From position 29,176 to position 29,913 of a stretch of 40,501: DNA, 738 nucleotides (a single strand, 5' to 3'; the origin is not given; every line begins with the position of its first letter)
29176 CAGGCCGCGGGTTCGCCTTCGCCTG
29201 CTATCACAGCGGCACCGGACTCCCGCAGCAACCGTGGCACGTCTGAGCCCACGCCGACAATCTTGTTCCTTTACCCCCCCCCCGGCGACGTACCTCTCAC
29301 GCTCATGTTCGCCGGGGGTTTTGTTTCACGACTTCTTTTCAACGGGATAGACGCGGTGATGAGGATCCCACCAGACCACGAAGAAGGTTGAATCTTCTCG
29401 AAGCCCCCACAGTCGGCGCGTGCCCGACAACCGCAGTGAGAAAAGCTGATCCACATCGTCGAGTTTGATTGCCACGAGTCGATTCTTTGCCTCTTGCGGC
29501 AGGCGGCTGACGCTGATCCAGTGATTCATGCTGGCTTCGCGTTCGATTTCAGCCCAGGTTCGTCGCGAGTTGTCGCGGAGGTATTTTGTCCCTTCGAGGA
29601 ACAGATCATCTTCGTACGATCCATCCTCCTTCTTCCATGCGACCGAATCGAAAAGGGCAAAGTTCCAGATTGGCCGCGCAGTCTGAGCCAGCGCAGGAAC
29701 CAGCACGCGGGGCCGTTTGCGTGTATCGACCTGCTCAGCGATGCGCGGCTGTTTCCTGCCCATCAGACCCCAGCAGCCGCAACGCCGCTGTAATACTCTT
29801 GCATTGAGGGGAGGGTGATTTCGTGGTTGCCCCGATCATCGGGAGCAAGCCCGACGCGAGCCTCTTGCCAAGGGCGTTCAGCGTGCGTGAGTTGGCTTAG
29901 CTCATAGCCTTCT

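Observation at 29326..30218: Panacea-domain (PanA/SocA-like) gene translationally coupled to an unrecognised 145-aa partner: candidate new toxin-antitoxin pair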

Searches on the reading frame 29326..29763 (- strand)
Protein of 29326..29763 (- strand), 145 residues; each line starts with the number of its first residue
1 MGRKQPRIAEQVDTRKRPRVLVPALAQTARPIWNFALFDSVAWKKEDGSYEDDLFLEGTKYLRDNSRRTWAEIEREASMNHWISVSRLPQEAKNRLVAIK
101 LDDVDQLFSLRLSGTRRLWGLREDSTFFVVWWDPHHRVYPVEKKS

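Call 3: search_protein_families(library=pfam, proteins=[window:29326-29763:-], max_evalue=1)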
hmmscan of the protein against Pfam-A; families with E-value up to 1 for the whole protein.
window:29326-29763:- (145 aa): 0 families

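Call 4: search_protein_families(library=padloc, proteins=[window:29326-29763:-], max_evalue=1)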
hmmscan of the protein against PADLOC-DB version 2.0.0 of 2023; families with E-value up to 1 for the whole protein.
window:29326-29763:- (145 aa): 0 families

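Call 5: search_protein_families(library=ncbifam, proteins=[window:29326-29763:-], max_evalue=1)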
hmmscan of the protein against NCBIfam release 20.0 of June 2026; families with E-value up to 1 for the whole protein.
window:29326-29763:- (145 aa): 2 families
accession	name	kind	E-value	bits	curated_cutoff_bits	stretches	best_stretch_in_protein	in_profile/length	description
NF046006.1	MAG6450_fam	subfamily_domain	1.5e-05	25.5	40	1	93-139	56-102/103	MAG6450 family protein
NF041295.1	dynobact_RiPP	equivalog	0.12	12.7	40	0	32-84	1-41/48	dynobactin A family peptide antibiotic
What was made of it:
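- On SocA (type VI antitoxin, NCBIfam NF047745 equivalog): The partner has no SocB or other annotated hit (calls 3-5).
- On NCBIfam NF046006 MAG6450 family: 25.5 bits for the window protein (call 5).
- The partner has no similarity to SocB or to any other annotated family (calls 3-5).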

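Call 6: find_homologous_proteins(query=window:29326-29763:-, max_evalue=0.001)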
Query window:29326-29763:- (145 aa): 4 proteins with E <= 0.001 among 19 candidates.
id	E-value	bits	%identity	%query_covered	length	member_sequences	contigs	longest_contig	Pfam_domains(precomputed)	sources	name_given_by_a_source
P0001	5.0e-93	326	100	100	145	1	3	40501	-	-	-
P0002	1.0e-15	76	40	77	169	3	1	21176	-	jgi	jgi:hypothetical protein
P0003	1.1e-13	69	44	60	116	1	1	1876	-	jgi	jgi:hypothetical protein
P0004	1.5e-13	69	41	59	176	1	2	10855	-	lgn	-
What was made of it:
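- Tried and rejected: Word-indexed homologue search with the single protein found only 3 relatives (call 6) and wrongly suggested an orphan.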

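Call 8: search_solved_structures(query=window:29326-29763:-, max_evalue=10, show_alignments=2)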
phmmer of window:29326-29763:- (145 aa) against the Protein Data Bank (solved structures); distinct sequences matched with E-value up to 10: 7.
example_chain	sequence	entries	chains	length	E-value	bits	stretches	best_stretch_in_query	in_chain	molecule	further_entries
2g36_A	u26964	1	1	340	0.15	15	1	24-77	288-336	Tryptophanyl-tRNA synthetase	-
4j19_A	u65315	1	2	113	0.45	13.4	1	57-123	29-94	Homeobox-containing protein 1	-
7pgz_AAA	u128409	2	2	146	0.54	13.2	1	7-73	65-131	NPH1-1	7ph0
5djt_A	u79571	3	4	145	1.3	11.9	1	7-73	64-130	NPH1-2 | NPH1-1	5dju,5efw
2v1a_A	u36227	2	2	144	1.4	11.8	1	7-73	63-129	NPH1-1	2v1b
2v0u_A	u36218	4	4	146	1.4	11.8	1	7-73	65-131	NPH1-1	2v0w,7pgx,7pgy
9ncu_A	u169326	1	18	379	1.9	11.4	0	61-129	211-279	Engineered fluorescent biosensor NitrOFF1 in the ""OFF"" State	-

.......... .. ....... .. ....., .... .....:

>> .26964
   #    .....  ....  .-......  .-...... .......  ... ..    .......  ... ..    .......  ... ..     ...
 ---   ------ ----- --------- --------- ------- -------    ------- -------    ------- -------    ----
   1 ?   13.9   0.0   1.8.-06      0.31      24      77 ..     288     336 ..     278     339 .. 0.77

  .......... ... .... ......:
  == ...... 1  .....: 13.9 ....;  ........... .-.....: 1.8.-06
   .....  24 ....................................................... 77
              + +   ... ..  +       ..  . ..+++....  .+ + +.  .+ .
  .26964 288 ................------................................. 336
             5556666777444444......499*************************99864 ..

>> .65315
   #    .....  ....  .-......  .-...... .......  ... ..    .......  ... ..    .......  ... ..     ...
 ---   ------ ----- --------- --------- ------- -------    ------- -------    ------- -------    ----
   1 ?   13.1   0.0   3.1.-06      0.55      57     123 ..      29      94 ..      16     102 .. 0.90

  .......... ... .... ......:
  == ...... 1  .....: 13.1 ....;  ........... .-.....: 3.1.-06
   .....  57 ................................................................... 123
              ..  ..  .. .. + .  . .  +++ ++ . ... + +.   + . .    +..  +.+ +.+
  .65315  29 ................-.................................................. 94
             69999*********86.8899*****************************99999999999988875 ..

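Call 11: find_encoding_contigs(protein=P0002, flank=4000, max_places=3)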
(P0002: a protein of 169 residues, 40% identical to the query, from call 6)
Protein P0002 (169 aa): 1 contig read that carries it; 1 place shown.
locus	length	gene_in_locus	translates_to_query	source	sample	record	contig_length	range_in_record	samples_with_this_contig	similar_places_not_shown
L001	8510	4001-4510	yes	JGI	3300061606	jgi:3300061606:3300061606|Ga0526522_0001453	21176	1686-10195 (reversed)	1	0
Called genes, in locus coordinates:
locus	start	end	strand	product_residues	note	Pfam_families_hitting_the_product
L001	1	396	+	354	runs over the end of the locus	PF09126:NaeI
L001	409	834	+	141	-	PF03852:Vsr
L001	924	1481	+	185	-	PF05065:Phage_capsid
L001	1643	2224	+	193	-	-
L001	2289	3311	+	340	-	PF13020:NOV_C (weak)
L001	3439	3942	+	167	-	PF13274:SocA_Panacea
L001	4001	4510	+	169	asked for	-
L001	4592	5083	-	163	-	-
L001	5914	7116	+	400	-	PF00589:Phage_integrase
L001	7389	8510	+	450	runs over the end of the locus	PF04389:Peptidase_M28 (weak), PF01546:Peptidase_M20, PF07687:M20_dimer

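Call 12: find_encoding_contigs(protein=P0004, flank=4000, max_places=3)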
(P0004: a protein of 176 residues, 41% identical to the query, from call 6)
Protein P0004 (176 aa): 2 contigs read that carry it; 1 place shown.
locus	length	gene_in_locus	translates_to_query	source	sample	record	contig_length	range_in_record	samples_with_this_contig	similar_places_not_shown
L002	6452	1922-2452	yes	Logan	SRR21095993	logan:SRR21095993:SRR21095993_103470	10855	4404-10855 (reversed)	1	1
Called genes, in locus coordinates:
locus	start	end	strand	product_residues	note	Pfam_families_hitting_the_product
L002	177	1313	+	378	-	PF00589:Phage_integrase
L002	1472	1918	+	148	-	PF13274:SocA_Panacea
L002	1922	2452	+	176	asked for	-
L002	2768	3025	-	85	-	PF01527:HTH_Tnp_1, PF13518:HTH_28 (weak)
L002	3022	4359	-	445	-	-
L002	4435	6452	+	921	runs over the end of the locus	PF20464:MmeI_N, PF20465:MmeI_hel, PF20473:MmeI_Mtase, PF20466:MmeI_TRD, PF20467:MmeI_C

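Call 13: find_encoding_contigs(protein=P0003, flank=4000, max_places=3)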
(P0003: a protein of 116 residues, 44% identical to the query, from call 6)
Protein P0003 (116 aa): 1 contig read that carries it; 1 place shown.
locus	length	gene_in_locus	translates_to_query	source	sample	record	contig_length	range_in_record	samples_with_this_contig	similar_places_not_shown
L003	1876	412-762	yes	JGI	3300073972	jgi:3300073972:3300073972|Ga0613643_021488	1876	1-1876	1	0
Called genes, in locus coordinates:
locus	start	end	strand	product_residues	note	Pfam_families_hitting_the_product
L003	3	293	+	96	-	?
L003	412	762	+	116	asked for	-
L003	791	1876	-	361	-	?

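Call 14: search_protein_families(library=pfam, proteins=[L003:3-293:+, L001:3439-3942:+, L002:1472-1918:+, P0002, P0004], max_evalue=1)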
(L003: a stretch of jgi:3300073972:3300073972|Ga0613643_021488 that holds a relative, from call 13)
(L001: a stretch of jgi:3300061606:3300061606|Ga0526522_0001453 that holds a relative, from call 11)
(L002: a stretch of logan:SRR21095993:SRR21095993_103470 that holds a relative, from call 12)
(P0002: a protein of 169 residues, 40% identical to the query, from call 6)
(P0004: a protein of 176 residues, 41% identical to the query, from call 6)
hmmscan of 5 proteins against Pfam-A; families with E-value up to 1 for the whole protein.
L003:3-293:+ (96 aa): 2 families
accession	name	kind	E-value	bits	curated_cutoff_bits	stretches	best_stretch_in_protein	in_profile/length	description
PF13274.11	SocA_Panacea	-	2.4e-06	28.9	25.7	1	10-43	79-112/113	Antitoxin SocA-like, Panacea domain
PF13565.12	HTH_32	-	0.12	13.4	33.7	1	3-37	22-56/73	Homeodomain-like domain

L001:3439-3942:+ (167 aa): 1 family
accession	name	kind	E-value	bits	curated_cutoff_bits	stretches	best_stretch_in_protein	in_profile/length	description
PF13274.11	SocA_Panacea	-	9e-19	68.9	25.7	1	31-122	1-112/113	Antitoxin SocA-like, Panacea domain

L002:1472-1918:+ (148 aa): 2 families
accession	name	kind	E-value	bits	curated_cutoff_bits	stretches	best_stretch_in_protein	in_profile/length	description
PF13274.11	SocA_Panacea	-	1.1e-19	71.8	25.7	1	23-113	1-112/113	Antitoxin SocA-like, Panacea domain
PF21621.3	MPI_cupin_dom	-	0.19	12.1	27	1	67-102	11-46/79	Mannose-6-phosphate isomerase, cupin domain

P0002 (169 aa): 0 families

P0004 (176 aa): 0 families

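Call 18: search_protein_representatives(protein=window:29326-29763:-)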
Query: 145 residues. Proteins with E-value up to 0.001 (for the whole library): 1833; up to 1e-10: 701; up to 1e-30: 0. The best 150 are listed.
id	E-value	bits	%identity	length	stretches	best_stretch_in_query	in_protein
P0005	1.3e-25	106.1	41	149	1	2-144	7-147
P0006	2.2e-24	102.1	45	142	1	10-144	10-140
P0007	5.7e-24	100.8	41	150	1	31-144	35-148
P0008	1.3e-23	99.6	39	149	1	4-143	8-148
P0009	1.4e-23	99.5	44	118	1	30-144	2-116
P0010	2.7e-23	98.6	48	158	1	30-144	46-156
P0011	5.6e-23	97.5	43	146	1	16-140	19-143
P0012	1.3e-22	96.4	43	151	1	1-144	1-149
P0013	1.3e-22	96.3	43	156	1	25-141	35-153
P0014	3.6e-22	94.9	42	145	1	30-144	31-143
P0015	4.1e-22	94.7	44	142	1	13-144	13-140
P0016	8.6e-22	93.7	37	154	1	13-142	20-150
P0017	1.3e-21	93.1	42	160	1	19-144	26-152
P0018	1.4e-21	93.0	40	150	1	4-144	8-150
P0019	2.0e-21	92.5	52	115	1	61-144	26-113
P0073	2.9e-18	82.2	41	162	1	27-142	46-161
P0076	3.7e-18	81.9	36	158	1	21-138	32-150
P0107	2.5e-17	79.2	36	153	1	10-144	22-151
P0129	5.6e-17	78.1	34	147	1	1-144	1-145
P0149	1.7e-16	76.5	42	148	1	60-144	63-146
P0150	1.8e-16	76.4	35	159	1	6-143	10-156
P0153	2.1e-16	76.2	34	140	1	1-144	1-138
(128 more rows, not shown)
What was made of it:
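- Tried and rejected: The exhaustive search corrected this (call 18).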

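Call 24: search_protein_families(library=pfam, alignment_id=A2, max_evalue=0.01)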
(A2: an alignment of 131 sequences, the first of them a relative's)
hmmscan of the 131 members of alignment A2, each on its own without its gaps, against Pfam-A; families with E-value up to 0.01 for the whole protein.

A. member 1, P0001 (145 aa): 0 families

B. families by the number of members that match (of 131 scanned): 1 family
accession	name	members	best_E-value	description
PF17840.6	Tugs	1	0.00027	Tethering Ubl4a to BAGS domain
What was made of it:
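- On MqsR-like PanT: No Pfam MqsR hit (calls 3, 24).
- No member hits a Pfam RelE/ParE/YoeB/HigB/YafQ/MqsR model (calls 3, 24).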

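Call 25: search_solved_structures(query=A2, max_evalue=10, show_alignments=3)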
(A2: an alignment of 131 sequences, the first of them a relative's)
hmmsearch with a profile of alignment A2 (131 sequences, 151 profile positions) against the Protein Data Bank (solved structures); distinct sequences matched with E-value up to 10: 4.
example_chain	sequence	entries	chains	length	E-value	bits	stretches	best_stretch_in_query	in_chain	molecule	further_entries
3j32_A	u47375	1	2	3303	0.026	18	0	96-128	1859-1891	Hemocyanin isoform 1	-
8k58_G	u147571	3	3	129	0.1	16.1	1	18-103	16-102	15 kDa RNA polymerase-binding protein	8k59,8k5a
4bed_A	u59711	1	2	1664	0.96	12.9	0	101-127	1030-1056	HEMOCYANIN KLH1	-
8trz_A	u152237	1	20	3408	0.99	12.9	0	95-128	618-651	Hemocyanin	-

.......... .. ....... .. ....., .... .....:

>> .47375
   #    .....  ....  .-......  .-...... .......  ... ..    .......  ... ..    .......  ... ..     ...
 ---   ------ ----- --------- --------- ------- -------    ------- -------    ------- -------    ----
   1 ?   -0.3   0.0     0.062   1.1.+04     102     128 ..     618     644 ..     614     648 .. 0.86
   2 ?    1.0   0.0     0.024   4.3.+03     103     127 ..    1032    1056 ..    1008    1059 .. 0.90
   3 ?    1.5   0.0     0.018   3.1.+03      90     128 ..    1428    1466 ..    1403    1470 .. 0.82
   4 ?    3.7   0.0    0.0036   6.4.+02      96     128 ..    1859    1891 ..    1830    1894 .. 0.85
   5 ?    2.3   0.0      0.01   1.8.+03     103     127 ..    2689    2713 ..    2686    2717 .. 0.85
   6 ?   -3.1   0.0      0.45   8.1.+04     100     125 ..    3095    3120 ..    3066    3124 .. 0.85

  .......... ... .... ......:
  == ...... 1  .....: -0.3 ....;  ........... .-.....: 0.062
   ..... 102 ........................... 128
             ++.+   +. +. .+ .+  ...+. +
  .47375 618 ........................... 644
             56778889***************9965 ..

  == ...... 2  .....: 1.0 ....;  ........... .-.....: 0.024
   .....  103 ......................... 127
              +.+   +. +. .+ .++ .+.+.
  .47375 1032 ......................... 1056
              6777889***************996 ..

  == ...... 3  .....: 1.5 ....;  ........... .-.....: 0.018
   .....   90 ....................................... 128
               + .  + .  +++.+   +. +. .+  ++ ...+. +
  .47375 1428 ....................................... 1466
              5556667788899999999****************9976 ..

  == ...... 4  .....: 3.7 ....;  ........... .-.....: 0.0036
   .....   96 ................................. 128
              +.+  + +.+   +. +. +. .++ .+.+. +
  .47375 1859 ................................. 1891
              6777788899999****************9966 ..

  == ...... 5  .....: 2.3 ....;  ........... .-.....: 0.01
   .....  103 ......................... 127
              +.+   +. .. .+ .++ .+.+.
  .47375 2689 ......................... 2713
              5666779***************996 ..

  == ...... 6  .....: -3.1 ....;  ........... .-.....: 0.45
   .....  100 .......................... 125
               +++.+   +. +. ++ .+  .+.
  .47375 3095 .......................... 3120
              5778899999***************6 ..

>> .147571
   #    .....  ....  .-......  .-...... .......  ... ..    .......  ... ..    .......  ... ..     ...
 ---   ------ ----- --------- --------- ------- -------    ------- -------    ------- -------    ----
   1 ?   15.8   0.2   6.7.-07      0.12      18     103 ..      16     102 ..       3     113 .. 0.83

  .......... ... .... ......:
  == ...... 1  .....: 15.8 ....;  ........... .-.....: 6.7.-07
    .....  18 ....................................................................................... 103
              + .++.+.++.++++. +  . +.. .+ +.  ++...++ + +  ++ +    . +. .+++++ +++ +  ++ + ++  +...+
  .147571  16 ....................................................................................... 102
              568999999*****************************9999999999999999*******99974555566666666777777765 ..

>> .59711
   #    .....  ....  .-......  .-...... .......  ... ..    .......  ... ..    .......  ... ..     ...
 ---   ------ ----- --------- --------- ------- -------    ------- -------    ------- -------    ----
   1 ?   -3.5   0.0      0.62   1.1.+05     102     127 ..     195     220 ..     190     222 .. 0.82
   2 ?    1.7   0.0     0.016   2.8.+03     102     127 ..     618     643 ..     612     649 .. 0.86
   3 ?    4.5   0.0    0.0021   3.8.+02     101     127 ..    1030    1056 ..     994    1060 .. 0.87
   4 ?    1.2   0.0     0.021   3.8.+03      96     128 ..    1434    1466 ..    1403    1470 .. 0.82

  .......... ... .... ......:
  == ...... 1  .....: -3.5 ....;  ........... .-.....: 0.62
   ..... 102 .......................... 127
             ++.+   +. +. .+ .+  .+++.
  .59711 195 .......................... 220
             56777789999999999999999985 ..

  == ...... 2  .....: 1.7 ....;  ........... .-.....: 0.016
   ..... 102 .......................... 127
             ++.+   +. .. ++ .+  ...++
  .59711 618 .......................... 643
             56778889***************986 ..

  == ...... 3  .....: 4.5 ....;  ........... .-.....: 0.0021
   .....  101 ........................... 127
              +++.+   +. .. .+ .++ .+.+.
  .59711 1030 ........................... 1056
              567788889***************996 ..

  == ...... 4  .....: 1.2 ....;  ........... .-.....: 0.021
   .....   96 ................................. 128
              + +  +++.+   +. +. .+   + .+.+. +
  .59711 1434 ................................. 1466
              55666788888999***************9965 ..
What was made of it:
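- The profile search of PDB sequences finds no RelE-type chain (call 25).
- Tried and rejected: Pfam, PADLOC, and PDB sequence and profile searches gave nothing for the partner (calls 3, 4, 8, 24, 25).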

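Call 26: search_protein_families(library=ncbifam, alignment_id=A2, max_evalue=0.01)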
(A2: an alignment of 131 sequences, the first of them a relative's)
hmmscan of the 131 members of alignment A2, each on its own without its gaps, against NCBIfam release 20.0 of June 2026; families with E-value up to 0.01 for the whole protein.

A. member 1, P0001 (145 aa): 1 family
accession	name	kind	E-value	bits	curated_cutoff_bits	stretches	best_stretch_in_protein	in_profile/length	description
NF046006.1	MAG6450_fam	subfamily_domain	1.5e-05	25.5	40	1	93-139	56-102/103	MAG6450 family protein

B. families by the number of members that match (of 131 scanned): 3 families
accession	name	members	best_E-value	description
NF046006.1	MAG6450_fam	124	9e-11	MAG6450 family protein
NF000298.2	blaTLA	1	0.0017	TLA family extended-spectrum class A beta-lactamase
NF053713.1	helicas_STM2767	1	0.0043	STM2767 family DEAD/DEAH box helicase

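Call 28: predict_structure(alignment_id=A2)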
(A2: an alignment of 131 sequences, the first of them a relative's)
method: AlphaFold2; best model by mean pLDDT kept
length: 145 residues; sequences in the alignment: 131
mean_pLDDT: 90.8   pTM: 0.77
mean pLDDT of the five models: 90.8, 90.6, 90.1, 89.9, 88.3
residues with pLDDT >= 90: 102; 70-90: 40; 50-70: 3; < 50: 0
segments of 3 or more residues with pLDDT < 50: none
pLDDT, mean of each block of 10 residues (from residue 1): 75 74 87 96 84 87 97 96 97 97 97 95 97 94 85
secondary structure, 60 per line:
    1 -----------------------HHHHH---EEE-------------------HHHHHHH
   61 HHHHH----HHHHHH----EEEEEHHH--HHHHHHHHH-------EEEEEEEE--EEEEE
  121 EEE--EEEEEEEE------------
elements in order: H24-28 E32-34 H54-65 H70-75 E80-84 H90-98 E106-113 E116-123 E126-133
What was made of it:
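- The model carries an extra helix, and an extra N-terminal strand and tail, that classical RelE toxins lack (call 28).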

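Call 30: fold_search(model_id=the predicted structure, library=pdb)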
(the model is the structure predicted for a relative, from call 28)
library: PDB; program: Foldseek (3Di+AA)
matches with E <= 10: 148; with E <= 0.001: 0
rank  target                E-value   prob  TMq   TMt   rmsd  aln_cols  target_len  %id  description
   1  1wmi_A                2.4e-01  0.60  0.35  0.52   5.9       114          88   13  Crystal structure of archaeal RelE-RelB complex from Pyrococcus horikoshii OT3 (released 2005-03-15)
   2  3oei_G                2.9e-01  0.35  0.31  0.46   5.7       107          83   22  Crystal structure of Mycobacterium tuberculosis RelJK (Rv3357-Rv3358-RelBE3) (released 2011-03-16)
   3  3oei_K                3.9e-01  0.35  0.32  0.47   5.6       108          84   21  Crystal structure of Mycobacterium tuberculosis RelJK (Rv3357-Rv3358-RelBE3) (released 2011-03-16)
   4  3oei_C                3.9e-01  0.33  0.32  0.46   5.6       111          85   22  Crystal structure of Mycobacterium tuberculosis RelJK (Rv3357-Rv3358-RelBE3) (released 2011-03-16)
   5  5ixl_B                4.7e-01  0.63  0.37  0.50   3.4        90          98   10  Structure of P. vulgaris HigB toxin Y91A variant (released 2016-07-20)
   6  4lsy_A                4.7e-01  0.38  0.32  0.47   6.0       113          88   12  Crystal structure of copper-bound L66S mutant toxin from Helicobacter pylori (released 2014-02-05)
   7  7xbj_A                5.1e-01  0.28  0.27  0.16   6.4        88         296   11  Txp40, an insecticidal toxin protein from Xenorhabdus nematophila (released 2023-03-29)
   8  7v6w_F                5.4e-01  0.20  0.25  0.36   8.0       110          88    8  Crystal structure of heterohexameric Sa2YoeB-Sa2YefM complex bound to 26bp-DNA (released 2021-12-15)
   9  6l8e_E                6.1e-01  0.33  0.35  0.51   6.0       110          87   15  Crystal structure of heterohexameric YoeB-YefM complex bound to 26bp-DNA (released 2020-09-02)
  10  2a6r_C                6.5e-01  0.30  0.33  0.50   6.1       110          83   13  Crystal structure of YoeB under PEG condition (released 2005-08-23)
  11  4ls4_A                6.5e-01  0.25  0.31  0.44   6.6       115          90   12  Crystal structure of L66S mutant toxin from Helicobacter pylori (released 2014-02-05)
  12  5ixl_A                6.5e-01  0.25  0.31  0.41   6.3       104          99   12  Structure of P. vulgaris HigB toxin Y91A variant (released 2016-07-20)
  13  4ltt                  6.5e-01  0.21  0.20  0.30   9.4        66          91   11  Crystal structure of native apo toxin from Helicobacter pylori (released 2014-02-05)
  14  7v5y_E                6.9e-01  0.13  0.25  0.36   7.8       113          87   12  Crystal structure of hexameric complex of Sa2YoeB-Sa2YefM toxin-antitoxin from Staphylococcus aureus (released 2021-12-15)
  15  6n90_B                7.4e-01  0.25  0.32  0.48   6.1       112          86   11  YoeB/ParE toxin from Agrobacterium tumefaciens (released 2019-11-06)
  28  5cw7_F                1.4e+00  0.09  0.25  0.34  10.9       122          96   15  Crystal structure of the PaaA2-ParE2 antitoxin-toxin complex (released 2016-06-01)
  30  5cw7_B                1.5e+00  0.08  0.25  0.35  11.7       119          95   13  Crystal structure of the PaaA2-ParE2 antitoxin-toxin complex (released 2016-06-01)
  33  6xrw_C                1.7e+00  0.09  0.25  0.35  10.7       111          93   11  Chromosomal ParDE TA system from P. aeruginosa (released 2021-07-28)
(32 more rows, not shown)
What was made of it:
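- ParE structures appear among the hits (5cw7 and 6xrw; call 30).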
